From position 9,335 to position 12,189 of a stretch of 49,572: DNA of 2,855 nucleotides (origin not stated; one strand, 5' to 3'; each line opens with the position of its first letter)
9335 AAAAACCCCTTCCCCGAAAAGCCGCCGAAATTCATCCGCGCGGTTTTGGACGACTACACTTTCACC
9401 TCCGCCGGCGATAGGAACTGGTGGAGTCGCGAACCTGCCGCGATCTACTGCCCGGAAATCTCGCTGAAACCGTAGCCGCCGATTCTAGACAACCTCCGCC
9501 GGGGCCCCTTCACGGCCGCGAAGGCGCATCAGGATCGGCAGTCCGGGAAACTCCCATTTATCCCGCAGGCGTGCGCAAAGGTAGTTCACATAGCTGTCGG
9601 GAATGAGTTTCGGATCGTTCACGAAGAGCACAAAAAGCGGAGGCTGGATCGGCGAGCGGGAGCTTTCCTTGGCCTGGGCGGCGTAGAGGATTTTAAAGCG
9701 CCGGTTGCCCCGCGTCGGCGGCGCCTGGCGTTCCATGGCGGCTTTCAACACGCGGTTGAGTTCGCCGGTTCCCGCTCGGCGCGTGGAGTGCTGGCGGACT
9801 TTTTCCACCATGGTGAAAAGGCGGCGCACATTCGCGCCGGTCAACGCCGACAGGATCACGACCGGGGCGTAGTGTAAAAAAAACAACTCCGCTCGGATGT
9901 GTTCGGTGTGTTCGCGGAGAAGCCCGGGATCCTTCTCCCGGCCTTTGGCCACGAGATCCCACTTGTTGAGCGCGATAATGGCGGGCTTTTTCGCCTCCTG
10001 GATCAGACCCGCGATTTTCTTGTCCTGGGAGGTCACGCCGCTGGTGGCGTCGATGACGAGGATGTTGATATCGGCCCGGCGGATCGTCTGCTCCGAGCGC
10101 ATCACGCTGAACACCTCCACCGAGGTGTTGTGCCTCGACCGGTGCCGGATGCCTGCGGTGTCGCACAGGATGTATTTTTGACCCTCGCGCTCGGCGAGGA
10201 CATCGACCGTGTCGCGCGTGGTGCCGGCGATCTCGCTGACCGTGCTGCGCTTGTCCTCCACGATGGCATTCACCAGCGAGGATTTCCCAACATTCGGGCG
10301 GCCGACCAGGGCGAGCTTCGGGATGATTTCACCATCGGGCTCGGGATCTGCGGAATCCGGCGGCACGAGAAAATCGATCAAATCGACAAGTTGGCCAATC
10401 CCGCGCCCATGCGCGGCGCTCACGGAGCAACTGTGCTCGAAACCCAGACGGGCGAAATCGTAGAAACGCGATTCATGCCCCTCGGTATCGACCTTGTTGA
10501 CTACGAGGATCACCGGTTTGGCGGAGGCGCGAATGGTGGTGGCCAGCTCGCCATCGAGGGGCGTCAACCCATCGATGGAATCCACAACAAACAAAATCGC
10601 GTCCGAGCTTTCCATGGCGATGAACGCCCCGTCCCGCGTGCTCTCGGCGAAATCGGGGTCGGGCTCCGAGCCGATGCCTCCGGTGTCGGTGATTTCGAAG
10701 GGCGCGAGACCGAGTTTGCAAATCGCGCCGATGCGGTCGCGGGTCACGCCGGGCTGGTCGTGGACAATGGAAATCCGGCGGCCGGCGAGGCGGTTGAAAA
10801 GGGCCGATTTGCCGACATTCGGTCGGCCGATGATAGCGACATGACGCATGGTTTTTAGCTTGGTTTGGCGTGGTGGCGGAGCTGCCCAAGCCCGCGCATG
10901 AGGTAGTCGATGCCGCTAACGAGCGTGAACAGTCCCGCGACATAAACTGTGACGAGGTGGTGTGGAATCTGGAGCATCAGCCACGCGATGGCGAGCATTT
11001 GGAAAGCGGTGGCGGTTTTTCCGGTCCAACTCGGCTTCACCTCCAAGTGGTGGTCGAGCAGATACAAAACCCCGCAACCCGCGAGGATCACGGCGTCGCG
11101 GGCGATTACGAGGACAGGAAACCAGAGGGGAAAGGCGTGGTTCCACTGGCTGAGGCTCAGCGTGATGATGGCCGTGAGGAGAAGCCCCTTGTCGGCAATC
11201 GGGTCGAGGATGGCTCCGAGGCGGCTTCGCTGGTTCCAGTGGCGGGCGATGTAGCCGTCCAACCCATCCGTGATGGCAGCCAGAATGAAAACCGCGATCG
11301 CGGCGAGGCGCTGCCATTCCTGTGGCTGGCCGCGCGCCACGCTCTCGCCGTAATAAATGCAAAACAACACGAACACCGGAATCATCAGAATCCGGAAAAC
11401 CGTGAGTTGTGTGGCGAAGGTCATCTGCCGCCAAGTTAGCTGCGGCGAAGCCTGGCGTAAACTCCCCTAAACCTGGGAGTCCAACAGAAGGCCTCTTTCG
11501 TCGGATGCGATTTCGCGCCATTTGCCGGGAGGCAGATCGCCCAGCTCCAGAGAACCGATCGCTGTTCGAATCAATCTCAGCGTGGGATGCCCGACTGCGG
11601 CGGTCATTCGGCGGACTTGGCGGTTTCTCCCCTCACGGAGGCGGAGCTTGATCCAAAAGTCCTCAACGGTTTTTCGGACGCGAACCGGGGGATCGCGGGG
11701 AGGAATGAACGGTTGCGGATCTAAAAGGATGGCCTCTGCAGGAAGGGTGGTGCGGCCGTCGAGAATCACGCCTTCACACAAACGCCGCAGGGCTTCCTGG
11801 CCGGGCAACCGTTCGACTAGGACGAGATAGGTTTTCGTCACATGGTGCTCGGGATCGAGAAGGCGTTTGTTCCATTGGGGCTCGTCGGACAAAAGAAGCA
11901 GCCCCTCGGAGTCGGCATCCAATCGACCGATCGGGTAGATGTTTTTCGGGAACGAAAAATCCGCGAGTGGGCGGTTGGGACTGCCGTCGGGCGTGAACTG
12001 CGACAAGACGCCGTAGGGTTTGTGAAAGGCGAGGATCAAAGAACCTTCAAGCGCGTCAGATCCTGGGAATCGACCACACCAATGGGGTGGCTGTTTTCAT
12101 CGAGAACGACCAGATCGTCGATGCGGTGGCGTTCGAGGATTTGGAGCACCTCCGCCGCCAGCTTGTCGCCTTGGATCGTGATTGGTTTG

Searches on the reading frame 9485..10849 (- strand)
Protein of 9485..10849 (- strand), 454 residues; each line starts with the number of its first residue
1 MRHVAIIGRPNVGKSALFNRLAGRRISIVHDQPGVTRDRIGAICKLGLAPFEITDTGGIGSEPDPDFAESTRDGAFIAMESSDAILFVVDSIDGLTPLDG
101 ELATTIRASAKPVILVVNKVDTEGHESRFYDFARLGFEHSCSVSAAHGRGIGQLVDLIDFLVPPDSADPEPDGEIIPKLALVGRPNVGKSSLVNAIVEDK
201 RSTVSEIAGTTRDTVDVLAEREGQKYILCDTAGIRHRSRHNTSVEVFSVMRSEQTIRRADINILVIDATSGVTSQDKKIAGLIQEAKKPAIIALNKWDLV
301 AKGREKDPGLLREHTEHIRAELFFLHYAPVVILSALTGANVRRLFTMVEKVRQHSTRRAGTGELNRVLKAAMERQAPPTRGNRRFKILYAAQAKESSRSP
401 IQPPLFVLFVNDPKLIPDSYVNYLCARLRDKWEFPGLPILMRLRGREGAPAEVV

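Call 78: search_protein_families(library=pfam, proteins=[window:9485-10849:-], max_evalue=0.001)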
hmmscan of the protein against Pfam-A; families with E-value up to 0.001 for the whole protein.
window:9485-10849:- (454 aa): 14 families
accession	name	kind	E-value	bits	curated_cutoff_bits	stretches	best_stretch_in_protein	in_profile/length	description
PF01926.29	MMR_HSR1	-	3.8e-56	188.5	21.9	2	179-296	2-113/113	50S ribosome-binding GTPase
PF02421.24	FeoB_N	-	9.7e-27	93.8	27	2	3-156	2-154/156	Ferrous iron transport protein B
PF14714.11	KH_dom-like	-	3.7e-22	78.8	27.3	1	358-444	1-81/81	KH-domain-like of EngA bacterial GTPase enzymes, C-terminal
PF00009.33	GTP_EFTU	-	4.1e-22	79.1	26.5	2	177-351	4-185/188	Elongation factor Tu GTP binding domain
PF00350.29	Dynamin_N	-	1.1e-13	52.1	27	0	180-217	2-38/168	Dynamin family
PF08477.19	Roc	-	1.5e-08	35.3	27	0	178-298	1-119/119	Ras of Complex, Roc, domain of DAPkinase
PF03193.22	RsgA_GTPase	-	3e-08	34.1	30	0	180-235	110-169/174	RsgA GTPase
PF04548.22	AIG1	-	5.6e-08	32.8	27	1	179-285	3-109/212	AIG1 family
PF00071.28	Ras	-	6.4e-07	29.5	21.6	1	178-348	1-156/162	Ras family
PF02492.25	cobW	-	4.6e-05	23.5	20.7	0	215-304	74-160/180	CobW/HypB/UreG, nucleotide-binding domain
PF00004.35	AAA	-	7.6e-05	23.6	21.2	0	180-305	2-74/131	ATPase family associated with various cellular activities (AAA)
PF05621.17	TniB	-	9.6e-05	22.3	22.4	0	172-267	31-126/189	Bacterial TniB protein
PF00005.33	ABC_tran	-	0.00075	20.6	25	0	178-216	13-51/137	ABC transporter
PF03266.21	NTPase_1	-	0.00075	19.8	23.9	0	179-231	2-54/168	NTPase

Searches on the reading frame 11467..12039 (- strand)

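Call 78: search_protein_families(library=pfam, proteins=[window:11467-12039:-], max_evalue=0.001)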
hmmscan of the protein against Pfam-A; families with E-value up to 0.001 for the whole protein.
window:11467-12039:- (190 aa): 1 family
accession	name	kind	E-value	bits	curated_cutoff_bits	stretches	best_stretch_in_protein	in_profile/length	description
PF00849.27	PseudoU_synth_2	-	2.6e-19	70.4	26.8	1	3-148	3-152/152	RNA pseudouridylate synthase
